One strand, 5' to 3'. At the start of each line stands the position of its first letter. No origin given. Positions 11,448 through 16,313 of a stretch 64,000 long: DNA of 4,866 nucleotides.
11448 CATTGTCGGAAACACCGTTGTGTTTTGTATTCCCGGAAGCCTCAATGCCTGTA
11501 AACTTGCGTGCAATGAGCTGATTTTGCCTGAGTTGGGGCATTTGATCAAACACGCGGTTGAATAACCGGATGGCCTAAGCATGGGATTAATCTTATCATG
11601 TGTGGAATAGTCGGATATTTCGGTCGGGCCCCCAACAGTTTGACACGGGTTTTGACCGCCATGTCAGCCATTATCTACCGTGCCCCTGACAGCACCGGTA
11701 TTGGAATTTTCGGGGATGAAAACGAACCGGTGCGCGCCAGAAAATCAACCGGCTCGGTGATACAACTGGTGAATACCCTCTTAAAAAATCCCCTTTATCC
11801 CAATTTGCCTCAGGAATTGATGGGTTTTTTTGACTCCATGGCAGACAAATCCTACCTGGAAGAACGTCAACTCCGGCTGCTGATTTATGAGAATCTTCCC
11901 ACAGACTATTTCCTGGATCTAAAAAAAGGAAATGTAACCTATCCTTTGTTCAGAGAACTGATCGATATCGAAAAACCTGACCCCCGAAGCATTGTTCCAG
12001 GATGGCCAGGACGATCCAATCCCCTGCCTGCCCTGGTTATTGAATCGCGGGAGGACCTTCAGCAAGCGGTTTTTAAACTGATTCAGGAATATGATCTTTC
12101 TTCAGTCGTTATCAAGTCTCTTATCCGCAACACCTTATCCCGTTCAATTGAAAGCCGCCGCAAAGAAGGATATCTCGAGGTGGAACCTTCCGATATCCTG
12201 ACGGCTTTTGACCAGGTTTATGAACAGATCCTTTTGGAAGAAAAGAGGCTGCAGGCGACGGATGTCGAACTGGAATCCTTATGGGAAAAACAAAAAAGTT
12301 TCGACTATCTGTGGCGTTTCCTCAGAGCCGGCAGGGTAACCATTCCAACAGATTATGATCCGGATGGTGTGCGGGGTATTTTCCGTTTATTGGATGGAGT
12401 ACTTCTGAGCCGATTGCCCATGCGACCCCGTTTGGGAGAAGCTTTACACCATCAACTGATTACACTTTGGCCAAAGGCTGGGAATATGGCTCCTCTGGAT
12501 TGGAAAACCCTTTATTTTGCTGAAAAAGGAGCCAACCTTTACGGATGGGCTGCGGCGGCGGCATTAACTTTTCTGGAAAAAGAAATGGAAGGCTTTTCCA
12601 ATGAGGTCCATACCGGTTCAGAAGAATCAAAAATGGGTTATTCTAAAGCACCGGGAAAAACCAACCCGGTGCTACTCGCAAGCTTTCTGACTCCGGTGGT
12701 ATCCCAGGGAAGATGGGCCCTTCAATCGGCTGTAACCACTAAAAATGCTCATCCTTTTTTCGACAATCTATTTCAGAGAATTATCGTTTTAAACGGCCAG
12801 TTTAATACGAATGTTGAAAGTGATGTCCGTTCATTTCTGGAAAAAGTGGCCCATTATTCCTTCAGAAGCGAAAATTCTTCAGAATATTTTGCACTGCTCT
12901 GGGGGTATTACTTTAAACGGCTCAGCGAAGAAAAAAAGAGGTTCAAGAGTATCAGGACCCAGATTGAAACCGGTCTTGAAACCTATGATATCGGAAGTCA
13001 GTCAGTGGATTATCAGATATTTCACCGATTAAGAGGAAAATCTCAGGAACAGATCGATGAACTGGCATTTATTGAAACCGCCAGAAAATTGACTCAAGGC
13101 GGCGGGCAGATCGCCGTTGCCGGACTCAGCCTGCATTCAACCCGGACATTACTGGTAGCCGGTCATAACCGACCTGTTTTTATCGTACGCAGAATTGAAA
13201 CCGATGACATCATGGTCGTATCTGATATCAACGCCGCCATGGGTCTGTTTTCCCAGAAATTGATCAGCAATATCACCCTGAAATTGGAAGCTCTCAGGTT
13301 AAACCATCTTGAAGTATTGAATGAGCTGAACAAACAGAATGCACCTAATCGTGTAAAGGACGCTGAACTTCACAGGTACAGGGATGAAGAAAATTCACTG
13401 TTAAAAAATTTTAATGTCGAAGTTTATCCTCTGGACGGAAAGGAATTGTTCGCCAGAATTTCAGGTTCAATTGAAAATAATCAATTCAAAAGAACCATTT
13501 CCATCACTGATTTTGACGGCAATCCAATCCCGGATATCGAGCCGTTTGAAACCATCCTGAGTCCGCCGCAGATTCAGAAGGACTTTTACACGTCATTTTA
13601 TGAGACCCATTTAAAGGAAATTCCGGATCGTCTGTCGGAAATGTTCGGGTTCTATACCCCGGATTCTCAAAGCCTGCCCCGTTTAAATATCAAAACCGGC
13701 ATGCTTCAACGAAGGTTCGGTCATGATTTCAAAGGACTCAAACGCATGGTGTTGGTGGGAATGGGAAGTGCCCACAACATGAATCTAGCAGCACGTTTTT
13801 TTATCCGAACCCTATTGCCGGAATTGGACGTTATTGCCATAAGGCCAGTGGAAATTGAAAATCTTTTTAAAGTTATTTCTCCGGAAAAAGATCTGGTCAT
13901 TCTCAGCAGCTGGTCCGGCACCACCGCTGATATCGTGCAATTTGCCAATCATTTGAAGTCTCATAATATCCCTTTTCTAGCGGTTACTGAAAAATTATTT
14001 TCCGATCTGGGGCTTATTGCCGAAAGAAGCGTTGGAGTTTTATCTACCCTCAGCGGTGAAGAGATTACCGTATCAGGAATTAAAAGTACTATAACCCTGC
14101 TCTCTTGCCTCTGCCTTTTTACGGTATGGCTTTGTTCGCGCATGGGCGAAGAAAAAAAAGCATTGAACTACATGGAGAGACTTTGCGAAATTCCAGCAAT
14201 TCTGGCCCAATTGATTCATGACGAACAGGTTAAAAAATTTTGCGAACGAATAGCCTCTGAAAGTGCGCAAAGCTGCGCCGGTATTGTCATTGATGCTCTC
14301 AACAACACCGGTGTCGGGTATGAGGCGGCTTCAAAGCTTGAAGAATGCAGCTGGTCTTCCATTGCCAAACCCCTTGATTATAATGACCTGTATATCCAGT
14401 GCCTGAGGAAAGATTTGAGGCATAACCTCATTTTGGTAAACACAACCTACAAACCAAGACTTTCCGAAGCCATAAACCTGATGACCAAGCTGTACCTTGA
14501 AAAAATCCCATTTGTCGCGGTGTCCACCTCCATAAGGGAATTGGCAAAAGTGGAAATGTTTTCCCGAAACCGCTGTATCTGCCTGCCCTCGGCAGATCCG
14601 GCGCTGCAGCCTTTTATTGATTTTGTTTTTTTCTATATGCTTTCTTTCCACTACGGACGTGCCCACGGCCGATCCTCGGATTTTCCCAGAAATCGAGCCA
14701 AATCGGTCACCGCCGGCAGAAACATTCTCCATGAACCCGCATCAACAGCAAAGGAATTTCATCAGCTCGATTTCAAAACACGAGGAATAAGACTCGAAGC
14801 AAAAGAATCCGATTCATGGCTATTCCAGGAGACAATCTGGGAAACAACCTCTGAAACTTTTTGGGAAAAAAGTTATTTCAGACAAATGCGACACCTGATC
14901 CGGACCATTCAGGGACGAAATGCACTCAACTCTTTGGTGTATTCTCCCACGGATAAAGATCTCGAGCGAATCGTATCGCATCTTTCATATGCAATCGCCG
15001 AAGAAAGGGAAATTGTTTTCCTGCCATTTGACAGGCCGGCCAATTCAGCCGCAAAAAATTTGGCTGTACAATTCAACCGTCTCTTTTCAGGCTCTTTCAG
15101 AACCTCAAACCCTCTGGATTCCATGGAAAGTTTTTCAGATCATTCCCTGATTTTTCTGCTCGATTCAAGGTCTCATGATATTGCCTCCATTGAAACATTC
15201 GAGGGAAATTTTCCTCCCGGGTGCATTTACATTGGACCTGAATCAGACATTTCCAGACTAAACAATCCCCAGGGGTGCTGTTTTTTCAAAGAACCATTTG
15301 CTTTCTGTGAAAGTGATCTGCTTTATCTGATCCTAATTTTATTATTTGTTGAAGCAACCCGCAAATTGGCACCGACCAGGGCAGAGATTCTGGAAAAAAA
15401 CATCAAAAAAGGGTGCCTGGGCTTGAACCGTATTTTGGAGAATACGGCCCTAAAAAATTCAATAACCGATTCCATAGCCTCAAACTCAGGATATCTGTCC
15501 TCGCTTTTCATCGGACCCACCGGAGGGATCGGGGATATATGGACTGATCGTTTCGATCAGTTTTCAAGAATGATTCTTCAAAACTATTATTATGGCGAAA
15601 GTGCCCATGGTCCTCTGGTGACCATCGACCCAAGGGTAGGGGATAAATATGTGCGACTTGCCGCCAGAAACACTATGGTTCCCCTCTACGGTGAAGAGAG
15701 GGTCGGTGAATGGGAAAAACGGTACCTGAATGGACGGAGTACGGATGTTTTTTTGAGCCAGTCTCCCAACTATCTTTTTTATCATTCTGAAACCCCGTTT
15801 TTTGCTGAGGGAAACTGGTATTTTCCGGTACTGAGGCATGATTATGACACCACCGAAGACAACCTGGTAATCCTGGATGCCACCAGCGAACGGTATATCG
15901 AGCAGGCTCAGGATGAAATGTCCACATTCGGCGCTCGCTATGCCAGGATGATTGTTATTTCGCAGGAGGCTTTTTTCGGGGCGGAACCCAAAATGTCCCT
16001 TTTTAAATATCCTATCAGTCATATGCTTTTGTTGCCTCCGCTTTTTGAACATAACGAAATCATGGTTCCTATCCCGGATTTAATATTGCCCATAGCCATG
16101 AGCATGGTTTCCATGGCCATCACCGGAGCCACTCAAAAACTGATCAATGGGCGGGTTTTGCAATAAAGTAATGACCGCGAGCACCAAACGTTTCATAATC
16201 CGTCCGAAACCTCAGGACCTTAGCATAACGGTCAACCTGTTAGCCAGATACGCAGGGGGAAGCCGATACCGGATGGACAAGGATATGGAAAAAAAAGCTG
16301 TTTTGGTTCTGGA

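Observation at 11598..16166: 1522-aa GlmS-like amidotransferase with internalised C-terminal tail motif and a second SIS-like module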

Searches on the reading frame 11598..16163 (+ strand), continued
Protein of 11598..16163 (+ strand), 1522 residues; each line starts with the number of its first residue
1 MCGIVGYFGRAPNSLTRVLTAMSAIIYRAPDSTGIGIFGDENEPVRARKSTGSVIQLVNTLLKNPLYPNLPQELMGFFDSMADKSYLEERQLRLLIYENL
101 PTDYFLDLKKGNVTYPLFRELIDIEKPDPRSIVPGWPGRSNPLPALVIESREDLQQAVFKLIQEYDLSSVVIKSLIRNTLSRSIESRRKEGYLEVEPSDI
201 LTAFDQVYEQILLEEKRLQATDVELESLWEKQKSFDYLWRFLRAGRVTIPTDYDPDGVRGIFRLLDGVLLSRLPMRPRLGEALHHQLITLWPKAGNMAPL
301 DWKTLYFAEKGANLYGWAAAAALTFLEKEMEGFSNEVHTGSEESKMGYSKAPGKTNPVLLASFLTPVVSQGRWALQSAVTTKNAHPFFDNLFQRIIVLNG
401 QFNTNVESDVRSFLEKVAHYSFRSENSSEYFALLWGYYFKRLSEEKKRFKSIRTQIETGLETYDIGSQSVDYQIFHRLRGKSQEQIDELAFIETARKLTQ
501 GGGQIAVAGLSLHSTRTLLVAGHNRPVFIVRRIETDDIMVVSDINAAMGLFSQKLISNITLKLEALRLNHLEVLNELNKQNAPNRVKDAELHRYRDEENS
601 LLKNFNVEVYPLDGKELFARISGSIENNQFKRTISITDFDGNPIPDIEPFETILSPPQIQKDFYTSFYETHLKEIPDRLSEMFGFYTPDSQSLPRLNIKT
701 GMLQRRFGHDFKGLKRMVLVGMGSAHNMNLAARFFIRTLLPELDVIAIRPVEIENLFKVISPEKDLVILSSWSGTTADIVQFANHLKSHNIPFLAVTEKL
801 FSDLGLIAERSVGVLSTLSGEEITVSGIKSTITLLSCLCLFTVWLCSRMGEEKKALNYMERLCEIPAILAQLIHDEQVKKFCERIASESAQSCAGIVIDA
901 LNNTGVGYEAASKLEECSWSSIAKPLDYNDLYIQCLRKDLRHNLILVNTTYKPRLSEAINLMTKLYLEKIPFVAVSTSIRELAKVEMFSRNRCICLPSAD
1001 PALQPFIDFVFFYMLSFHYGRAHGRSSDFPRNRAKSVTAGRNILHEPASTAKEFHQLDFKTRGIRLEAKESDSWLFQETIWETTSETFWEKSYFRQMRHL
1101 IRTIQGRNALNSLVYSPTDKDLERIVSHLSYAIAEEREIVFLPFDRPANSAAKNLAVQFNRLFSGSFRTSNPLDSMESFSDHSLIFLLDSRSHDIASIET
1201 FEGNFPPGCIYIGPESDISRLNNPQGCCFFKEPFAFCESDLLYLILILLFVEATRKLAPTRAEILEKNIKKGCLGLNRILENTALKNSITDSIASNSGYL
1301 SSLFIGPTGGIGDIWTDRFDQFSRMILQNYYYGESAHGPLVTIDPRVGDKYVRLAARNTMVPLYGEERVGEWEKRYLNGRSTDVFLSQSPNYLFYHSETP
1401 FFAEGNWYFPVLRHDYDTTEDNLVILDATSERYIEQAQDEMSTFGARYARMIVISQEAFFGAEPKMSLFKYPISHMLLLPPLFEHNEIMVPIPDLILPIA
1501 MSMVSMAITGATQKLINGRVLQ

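Call 83: search_solved_structures(query=L156:8048-8980:+, max_evalue=0.001)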
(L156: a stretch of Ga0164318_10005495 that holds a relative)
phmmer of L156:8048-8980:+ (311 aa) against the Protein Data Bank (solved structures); distinct sequences matched with E-value up to 0.001: 35.
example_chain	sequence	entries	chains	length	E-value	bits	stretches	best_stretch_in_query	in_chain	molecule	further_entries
5kha_A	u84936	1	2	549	8.7e-24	87.7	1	10-184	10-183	Glutamine-dependent NAD+ synthetase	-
5h8i_A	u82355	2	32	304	8.4e-13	51.6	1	24-282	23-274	N-carbamoylputrescine amidohydrolase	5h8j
3n05_A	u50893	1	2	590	1e-12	51.3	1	12-161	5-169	NH(3)-dependent NAD(+) synthetase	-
4f4h_A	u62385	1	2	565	1.3e-12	51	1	99-183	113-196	Glutamine dependent NAD+ synthetase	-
5h8k_A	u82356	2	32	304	2.1e-11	47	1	24-282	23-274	N-carbamoylputrescine amidohydrolase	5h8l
6mg6_A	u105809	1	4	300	4.1e-11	46.1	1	27-293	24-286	Carbon-nitrogen hydrolase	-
3ivz_A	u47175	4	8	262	8.1e-11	45.1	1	12-175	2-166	Nitrilase | Beta ureidopropionase (Beta-alanine synthase)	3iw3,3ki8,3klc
8uxu_A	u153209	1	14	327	5.5e-10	42.4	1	7-160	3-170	Nitrilase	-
22rx_A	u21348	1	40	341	7.5e-09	38.6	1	14-217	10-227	Regioselective nitrilase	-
22ry_A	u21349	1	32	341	2.3e-08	37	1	14-216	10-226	Nitrilase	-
22sf_A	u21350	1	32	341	2.3e-08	37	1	14-216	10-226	Nitrilase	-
1j31_A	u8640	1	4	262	3.3e-08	36.5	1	12-170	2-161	Hypothetical protein PH0642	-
6ypa_A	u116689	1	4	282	1.6e-07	34.2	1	9-164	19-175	CN hydrolase domain-containing protein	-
2w1v_A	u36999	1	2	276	1.9e-07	34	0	28-167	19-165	NITRILASE HOMOLOG 2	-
7ovg_A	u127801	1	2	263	4.1e-07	32.9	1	12-164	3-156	CN hydrolase domain-containing protein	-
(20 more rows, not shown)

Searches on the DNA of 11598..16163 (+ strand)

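Call 63: search_rna_families(sources=[L005, L007, L017, L018, L021, L023, L052, L060, L069, L011], threshold=gathering)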
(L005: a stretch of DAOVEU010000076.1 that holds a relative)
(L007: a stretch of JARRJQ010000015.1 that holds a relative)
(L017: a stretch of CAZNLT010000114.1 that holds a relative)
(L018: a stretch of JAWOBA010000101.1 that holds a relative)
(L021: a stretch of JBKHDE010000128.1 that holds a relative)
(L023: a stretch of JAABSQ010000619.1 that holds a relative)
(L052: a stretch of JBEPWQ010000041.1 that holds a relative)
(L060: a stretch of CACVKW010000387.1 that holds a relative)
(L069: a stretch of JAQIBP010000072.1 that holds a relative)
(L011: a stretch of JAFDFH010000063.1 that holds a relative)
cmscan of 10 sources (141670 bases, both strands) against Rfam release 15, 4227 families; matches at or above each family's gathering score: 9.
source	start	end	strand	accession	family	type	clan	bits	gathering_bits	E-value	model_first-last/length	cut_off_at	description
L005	907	1006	+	RF02510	PYLIS_3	Cis-reg;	-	65.2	38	1.1e-10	1-100/100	no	Pyrrolysine insertion sequence mttB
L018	3291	3390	+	RF02510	PYLIS_3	Cis-reg;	-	64.9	38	1.2e-10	1-100/100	no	Pyrrolysine insertion sequence mttB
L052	2271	2370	+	RF02510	PYLIS_3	Cis-reg;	-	63.8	38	2.4e-10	1-100/100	no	Pyrrolysine insertion sequence mttB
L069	7926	8028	+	RF02510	PYLIS_3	Cis-reg;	-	63.4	38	2.9e-10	1-100/100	no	Pyrrolysine insertion sequence mttB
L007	8836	8935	+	RF02510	PYLIS_3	Cis-reg;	-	59.2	38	3.2e-09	1-100/100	no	Pyrrolysine insertion sequence mttB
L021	1291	1390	+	RF02510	PYLIS_3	Cis-reg;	-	57.3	38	9.9e-09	1-100/100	no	Pyrrolysine insertion sequence mttB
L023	1614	1713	+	RF02510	PYLIS_3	Cis-reg;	-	56.7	38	1.4e-08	1-100/100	no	Pyrrolysine insertion sequence mttB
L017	1103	1202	+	RF02510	PYLIS_3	Cis-reg;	-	55.4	38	2.8e-08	1-100/100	no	Pyrrolysine insertion sequence mttB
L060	1157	1256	+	RF02510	PYLIS_3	Cis-reg;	-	55.4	38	2.8e-08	1-100/100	no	Pyrrolysine insertion sequence mttB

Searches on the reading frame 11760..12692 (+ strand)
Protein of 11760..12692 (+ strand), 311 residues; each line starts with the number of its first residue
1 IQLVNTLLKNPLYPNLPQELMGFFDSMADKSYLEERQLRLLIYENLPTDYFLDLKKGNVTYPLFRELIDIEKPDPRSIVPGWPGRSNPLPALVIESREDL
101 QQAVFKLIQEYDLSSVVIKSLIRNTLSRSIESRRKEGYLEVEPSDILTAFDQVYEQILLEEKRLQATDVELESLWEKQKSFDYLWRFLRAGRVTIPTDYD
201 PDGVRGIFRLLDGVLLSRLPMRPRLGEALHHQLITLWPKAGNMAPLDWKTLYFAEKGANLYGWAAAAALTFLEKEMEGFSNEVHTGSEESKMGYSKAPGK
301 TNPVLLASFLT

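Call 64: search_protein_representatives(protein=window:11760-12692:+)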
Query: 311 residues. Proteins with E-value up to 0.001 (for the whole library): 44; up to 1e-10: 42; up to 1e-30: 23. The best 44 are listed.
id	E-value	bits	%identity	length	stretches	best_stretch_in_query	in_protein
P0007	4.6e-80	285.8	46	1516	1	1-310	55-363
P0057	1.1e-53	199.1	39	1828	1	3-303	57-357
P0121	1.4e-53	198.8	42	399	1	3-274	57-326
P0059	7.5e-49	183.3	42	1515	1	3-273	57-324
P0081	1.9e-48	182.0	37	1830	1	3-306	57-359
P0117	8.2e-48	179.9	37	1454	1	4-305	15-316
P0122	2.7e-47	178.1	37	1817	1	3-279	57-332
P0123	3.4e-47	177.8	36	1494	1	2-309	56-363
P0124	7.1e-46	173.5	39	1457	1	6-309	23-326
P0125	6.6e-43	163.7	40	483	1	2-307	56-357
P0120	7.3e-41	157.0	37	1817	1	4-309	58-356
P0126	1.7e-40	155.8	35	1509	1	3-275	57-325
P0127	1.7e-40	155.8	37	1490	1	2-276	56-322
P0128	5.9e-40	154.0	39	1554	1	3-275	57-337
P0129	1.1e-39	153.2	38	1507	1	2-307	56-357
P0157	1.4e-08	51.0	44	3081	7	55-77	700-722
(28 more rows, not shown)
